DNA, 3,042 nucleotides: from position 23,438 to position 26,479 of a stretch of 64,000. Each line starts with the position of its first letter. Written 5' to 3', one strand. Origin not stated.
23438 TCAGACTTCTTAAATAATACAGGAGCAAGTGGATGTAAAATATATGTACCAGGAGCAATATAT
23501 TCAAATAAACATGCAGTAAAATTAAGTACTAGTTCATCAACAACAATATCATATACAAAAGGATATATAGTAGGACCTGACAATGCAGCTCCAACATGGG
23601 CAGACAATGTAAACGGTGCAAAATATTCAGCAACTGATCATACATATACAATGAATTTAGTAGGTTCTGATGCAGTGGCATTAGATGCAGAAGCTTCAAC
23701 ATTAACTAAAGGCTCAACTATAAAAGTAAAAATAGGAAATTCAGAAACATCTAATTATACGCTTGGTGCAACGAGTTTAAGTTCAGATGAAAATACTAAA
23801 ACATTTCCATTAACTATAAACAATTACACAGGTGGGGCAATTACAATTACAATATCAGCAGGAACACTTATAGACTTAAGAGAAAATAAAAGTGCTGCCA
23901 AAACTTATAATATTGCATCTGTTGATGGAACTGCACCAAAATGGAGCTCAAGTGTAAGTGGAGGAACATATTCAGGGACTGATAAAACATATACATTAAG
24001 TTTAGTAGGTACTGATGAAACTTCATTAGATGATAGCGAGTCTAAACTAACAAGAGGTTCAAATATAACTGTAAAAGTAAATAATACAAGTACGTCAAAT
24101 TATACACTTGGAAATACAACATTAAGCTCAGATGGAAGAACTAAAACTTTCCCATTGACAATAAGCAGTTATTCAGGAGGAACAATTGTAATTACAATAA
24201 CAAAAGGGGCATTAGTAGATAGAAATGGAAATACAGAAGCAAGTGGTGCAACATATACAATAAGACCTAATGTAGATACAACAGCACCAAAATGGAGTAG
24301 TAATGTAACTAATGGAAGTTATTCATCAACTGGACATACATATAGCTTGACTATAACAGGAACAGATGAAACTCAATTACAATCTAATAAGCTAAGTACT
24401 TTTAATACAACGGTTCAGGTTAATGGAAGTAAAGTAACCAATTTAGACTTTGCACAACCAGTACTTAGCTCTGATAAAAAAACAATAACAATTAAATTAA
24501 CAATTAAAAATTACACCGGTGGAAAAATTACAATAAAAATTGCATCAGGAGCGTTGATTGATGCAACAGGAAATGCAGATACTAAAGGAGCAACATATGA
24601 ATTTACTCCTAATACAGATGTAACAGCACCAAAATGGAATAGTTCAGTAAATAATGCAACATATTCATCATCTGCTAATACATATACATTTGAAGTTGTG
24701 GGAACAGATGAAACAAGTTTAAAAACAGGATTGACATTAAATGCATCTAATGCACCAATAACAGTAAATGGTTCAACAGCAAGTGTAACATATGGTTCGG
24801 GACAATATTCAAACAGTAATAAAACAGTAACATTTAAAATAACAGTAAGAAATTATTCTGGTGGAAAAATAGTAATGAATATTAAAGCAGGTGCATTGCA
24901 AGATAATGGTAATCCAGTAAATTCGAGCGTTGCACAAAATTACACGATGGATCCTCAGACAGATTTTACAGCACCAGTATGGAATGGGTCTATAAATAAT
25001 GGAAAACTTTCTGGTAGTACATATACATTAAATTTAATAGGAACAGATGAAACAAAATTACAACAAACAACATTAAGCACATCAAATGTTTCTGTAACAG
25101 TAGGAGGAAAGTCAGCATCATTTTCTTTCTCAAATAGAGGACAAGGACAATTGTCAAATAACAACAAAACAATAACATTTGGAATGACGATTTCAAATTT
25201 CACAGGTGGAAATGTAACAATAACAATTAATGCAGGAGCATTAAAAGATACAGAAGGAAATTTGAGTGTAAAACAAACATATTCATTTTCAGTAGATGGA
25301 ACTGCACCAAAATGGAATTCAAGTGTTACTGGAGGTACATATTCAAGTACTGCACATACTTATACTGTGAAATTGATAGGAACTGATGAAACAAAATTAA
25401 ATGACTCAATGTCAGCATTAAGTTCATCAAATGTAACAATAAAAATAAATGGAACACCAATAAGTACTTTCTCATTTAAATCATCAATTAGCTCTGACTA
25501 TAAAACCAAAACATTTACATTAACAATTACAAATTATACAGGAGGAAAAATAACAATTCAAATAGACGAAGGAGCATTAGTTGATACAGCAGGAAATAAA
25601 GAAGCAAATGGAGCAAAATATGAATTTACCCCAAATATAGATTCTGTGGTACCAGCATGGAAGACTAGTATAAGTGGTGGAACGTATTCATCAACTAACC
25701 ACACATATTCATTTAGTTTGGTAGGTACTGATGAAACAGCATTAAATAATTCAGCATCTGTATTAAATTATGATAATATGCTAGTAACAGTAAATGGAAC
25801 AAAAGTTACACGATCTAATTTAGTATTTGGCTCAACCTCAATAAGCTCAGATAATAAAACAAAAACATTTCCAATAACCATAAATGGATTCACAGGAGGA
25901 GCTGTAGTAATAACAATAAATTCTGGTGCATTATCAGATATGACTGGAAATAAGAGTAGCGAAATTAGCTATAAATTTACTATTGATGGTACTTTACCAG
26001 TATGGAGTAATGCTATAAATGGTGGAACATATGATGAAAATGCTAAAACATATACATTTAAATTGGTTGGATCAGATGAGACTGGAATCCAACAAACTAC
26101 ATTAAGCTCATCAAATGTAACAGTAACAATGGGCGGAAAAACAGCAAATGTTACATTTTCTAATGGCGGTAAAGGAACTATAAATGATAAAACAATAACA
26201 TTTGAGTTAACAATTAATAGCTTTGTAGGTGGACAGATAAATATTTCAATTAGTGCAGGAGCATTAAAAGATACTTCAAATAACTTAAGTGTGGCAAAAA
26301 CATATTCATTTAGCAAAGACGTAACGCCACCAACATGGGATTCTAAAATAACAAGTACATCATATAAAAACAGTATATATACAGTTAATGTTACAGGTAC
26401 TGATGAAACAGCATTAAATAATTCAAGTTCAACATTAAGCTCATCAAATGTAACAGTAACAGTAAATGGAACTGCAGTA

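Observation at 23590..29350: Array of ~17 consecutive Ig-like ~100-aa repeats at the N-terminal part of giant protein 1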

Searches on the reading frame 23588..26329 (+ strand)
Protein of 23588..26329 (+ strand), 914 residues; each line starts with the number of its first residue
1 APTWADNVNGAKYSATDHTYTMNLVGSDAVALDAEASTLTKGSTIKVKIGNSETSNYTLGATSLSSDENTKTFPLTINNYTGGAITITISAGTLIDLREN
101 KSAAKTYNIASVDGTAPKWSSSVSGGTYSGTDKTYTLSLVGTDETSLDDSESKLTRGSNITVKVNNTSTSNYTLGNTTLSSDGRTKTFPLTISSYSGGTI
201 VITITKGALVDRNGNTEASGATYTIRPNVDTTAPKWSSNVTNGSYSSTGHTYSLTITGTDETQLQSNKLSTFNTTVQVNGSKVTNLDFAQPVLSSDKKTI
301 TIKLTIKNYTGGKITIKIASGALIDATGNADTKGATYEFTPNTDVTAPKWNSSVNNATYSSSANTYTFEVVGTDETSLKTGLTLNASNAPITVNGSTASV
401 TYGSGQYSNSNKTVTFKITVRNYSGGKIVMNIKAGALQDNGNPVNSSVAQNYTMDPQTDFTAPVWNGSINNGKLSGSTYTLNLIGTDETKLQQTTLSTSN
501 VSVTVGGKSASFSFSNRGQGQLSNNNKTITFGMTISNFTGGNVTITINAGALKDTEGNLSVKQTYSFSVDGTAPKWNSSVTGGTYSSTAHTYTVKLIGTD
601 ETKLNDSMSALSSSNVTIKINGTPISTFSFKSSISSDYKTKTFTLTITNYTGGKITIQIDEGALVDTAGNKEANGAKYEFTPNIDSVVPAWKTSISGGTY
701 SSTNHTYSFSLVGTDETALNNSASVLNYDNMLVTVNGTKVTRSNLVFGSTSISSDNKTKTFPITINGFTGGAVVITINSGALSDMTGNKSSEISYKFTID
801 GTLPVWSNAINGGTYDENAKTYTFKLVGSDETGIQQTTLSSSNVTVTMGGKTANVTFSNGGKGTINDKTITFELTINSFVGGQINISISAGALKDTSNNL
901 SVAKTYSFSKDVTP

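Call 6: search_protein_families(library=pfam, proteins=[window:23588-26329:+], max_evalue=1)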
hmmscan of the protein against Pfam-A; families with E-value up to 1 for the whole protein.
window:23588-26329:+ (914 aa): 8 families
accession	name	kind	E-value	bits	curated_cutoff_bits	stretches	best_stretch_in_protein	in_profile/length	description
PF00970.30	FAD_binding_6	-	3.4e-06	27.8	21.1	0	292-320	53-81/99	Oxidoreductase FAD-binding domain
PF25425.1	YfjL_N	-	0.0091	16.8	27.8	0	348-384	47-83/97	YfjL-like, N-terminal domain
PF11614.14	FixG_C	-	0.016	15.8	25.6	0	248-308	45-104/119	IG-like fold at C-terminal of FixG, putative oxidoreductase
PF24889.1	CCTL2_WNK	-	0.047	14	27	0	409-431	21-43/75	WNK CCTL2 domain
PF01272.25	GreA_GreB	-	0.17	12.3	26.9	0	247-270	18-41/77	Transcription elongation factor, GreA/GreB, C-term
PF23194.1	NOMO_5th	-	0.18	12.7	27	0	362-396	48-82/89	NOMO fifth transthyretin-like domain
PF20620.4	DUF6805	-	0.3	11.8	27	0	612-659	68-116/133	Family of unknown function (DUF6805)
PF12073.14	DUF3553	-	0.7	10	20.3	0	855-874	30-49/50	Protein of unknown function (DUF3553)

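Call 7: search_protein_families(library=ncbifam, proteins=[window:23588-26329:+], max_evalue=1)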
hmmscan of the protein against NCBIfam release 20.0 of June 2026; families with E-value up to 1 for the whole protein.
window:23588-26329:+ (914 aa): 2 families
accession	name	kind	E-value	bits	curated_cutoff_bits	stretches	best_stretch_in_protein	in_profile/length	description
NF003509.0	PRK05174.1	equivalog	0.013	15.3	124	0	404-444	115-155/172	bifunctional 3-hydroxydecanoyl-ACP dehydratase/trans-2-decenoyl-ACP isomerase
NF011241.0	PRK14647.1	equivalog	0.079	12.7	210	0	754-786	114-146/159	ribosome maturation factor RimP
